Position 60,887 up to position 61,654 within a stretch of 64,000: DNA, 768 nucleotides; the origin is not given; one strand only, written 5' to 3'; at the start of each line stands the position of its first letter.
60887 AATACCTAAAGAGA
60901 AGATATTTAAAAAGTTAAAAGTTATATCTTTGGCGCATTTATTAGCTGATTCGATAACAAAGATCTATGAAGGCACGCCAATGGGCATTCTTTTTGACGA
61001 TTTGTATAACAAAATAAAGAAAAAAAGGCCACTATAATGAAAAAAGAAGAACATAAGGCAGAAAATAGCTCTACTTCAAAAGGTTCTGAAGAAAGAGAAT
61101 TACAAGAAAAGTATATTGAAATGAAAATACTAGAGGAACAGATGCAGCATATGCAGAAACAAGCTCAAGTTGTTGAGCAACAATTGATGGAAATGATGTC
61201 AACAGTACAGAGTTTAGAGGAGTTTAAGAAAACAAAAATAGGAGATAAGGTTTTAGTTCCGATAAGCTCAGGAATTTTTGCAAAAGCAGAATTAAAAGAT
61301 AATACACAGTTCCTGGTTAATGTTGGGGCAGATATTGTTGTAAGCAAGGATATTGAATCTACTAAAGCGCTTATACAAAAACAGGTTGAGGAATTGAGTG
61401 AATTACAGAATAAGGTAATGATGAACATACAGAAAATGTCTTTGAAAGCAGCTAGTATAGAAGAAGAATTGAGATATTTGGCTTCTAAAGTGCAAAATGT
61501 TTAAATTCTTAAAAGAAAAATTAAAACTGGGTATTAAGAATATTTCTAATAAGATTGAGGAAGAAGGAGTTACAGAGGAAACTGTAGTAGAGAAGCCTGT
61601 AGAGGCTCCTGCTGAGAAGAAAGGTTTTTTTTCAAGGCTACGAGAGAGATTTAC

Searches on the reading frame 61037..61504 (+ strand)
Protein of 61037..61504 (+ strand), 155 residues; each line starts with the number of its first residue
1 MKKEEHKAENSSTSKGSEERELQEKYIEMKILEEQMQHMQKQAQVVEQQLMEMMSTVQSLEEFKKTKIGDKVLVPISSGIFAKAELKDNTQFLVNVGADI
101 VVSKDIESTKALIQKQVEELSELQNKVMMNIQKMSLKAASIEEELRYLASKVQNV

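Call 80: search_protein_families(library=pfam, proteins=[window:61037-61504:+], max_evalue=0.001)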
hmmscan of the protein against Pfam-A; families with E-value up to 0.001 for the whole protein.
window:61037-61504:+ (155 aa): 1 family
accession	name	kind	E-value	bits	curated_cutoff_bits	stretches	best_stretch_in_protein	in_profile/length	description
PF02996.22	Prefoldin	-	1.5e-20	73.8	23.2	1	32-146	1-115/120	Prefoldin subunit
